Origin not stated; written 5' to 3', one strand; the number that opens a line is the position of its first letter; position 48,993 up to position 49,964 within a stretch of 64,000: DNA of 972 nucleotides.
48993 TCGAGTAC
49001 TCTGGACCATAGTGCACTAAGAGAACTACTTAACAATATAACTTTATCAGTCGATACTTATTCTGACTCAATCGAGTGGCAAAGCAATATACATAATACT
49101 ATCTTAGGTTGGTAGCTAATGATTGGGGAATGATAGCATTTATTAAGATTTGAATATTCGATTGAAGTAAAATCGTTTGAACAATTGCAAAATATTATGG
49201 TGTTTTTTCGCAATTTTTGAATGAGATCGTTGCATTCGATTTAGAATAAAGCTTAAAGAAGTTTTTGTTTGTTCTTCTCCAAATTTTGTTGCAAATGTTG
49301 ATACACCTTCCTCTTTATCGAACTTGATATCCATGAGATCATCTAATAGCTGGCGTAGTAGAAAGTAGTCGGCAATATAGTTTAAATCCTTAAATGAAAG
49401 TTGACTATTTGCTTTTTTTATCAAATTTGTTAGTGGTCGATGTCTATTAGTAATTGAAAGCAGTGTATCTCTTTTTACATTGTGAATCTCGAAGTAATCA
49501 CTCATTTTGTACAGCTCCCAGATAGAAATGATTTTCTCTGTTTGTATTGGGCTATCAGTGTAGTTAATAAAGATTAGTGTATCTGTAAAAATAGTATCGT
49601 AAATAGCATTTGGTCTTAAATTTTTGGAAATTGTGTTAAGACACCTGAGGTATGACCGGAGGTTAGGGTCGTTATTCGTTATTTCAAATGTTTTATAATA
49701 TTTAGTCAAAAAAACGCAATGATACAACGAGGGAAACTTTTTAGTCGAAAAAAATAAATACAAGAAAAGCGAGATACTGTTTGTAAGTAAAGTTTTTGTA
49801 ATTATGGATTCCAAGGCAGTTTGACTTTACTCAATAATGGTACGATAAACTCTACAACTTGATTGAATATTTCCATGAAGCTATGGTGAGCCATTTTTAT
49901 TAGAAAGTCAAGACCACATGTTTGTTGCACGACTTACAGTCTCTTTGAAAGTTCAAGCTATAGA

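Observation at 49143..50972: Two very AT-rich unknown genes completing the defence/mobile island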

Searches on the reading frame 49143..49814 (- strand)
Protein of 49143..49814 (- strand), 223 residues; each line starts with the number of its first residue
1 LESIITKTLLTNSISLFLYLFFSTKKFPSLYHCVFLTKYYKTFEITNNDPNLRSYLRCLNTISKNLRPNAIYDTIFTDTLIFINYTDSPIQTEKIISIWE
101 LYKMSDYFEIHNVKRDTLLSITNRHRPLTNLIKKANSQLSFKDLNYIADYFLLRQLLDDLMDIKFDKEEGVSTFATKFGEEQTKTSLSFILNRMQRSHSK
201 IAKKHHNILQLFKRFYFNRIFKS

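Call 3: search_protein_families(library=pfam, proteins=[window:49143-49814:-], max_evalue=1)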
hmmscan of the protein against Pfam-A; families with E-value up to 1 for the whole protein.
window:49143-49814:- (223 aa): 1 family
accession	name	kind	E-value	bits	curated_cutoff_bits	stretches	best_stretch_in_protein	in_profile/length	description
PF01040.23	UbiA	-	0.053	13.2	34.2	1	157-186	160-189/250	UbiA prenyltransferase family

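Call 4: search_protein_families(library=padloc, proteins=[window:49143-49814:-], max_evalue=1)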
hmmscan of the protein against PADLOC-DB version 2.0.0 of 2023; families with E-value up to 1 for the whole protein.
window:49143-49814:- (223 aa): 0 families

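Call 5: search_protein_families(library=ncbifam, proteins=[window:49143-49814:-], max_evalue=1)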
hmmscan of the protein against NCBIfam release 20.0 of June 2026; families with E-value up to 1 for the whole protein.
window:49143-49814:- (223 aa): 4 families
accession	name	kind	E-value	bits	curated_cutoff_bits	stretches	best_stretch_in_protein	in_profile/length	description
NF009523.0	PRK12884.1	equivalog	0.023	13.9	269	1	154-199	171-217/279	prenyltransferase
TIGR01475.1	ubiA_other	subfamily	0.038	13.4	180.8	1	156-183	176-203/282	UbiA-like polyprenyltransferase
NF009521.0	PRK12882.1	equivalog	0.087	12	296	1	152-185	172-205/280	geranylgeranylglycerol-phosphate geranylgeranyltransferase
NF009609.0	PRK13106.1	equivalog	0.14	11.6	349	1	156-186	195-225/301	prenyltransferase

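Call 7: search_protein_families(library=phrogs, proteins=[window:49143-49814:-], max_evalue=1)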
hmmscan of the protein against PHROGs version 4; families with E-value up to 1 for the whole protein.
window:49143-49814:- (223 aa): 0 families

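Call 9: find_homologous_proteins(query=window:49143-49814:-, max_evalue=0.01)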
Query window:49143-49814:-: 127 candidates shared short words with the query, none scored E <= 0.01.

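Call 47: predict_structure(protein=window:49143-49814:-)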
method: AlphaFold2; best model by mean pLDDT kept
length: 223 residues; sequences in the alignment: 1
mean_pLDDT: 40.1   pTM: 0.30
mean pLDDT of the five models: 40.1, 35.0, 34.0, 33.6, 30.3
residues with pLDDT >= 90: 0; 70-90: 0; 50-70: 18; < 50: 205
segments of 3 or more residues with pLDDT < 50: 1-141, 143-145, 148-150, 156-190, 192-194, 196-198, 214-223
pLDDT, mean of each block of 10 residues (from residue 1): 33 38 39 38 36 42 34 32 30 37 34 36 40 47 49 48 40 41 43 48 50 48 37
secondary structure, 60 per line:
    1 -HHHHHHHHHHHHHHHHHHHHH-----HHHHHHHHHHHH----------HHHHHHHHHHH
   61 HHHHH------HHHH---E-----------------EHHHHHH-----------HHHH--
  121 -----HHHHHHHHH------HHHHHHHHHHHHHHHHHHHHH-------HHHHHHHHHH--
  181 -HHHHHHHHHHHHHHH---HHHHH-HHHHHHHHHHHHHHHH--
elements in order: H2-22 H28-39 H50-65 H72-75 H98-103 H115-118 H126-134 H141-161 H169-178 H182-196 H200-204 H206-221

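Call 48: find_related_loci(query=window:49143-49814:-, collection=metagenome_contigs, flank=6000)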
Query window:49143-49814:- (223 aa) in metagenome_contigs; peptide patterns used: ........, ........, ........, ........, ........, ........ (x = any residue, [..] = any of these).
216 stretches matched a pattern, but none encodes a relative of the query by tblastn (E <= 1e-3).

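Call 49: find_related_loci(query=window:49143-49814:-, collection=viral_contigs, flank=6000)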
Query window:49143-49814:- (223 aa) in viral_contigs; peptide patterns used: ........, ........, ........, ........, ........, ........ (x = any residue, [..] = any of these).
11 stretches matched a pattern, but none encodes a relative of the query by tblastn (E <= 1e-3).

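Call 50: search_dna_similar(query=window:49143-49814:-, collection=plasmids, mode=protein, max_evalue=1, max_rows=10)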
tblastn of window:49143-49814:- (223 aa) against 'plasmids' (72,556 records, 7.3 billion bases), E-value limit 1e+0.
No match.

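Call 51: list_cluster_members(proteins=[window:49143-49763:-, window:49143-49814:-, P0002])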
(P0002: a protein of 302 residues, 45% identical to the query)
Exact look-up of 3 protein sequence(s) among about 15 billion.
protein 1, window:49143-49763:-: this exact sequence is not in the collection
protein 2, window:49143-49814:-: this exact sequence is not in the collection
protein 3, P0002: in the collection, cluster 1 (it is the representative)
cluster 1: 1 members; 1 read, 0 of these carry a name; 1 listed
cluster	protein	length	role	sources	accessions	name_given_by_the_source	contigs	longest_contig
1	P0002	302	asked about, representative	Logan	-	-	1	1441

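Call 53: list_cluster_members(proteins=[window:49146-49763:-, window:49146-49814:-])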
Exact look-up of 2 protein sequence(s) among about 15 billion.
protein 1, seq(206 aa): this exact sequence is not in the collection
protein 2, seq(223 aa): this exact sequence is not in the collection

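Call 78: search_solved_structures(query=window:49143-49814:-, max_evalue=10)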
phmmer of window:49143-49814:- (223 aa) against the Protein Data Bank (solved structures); distinct sequences matched with E-value up to 10: 0.
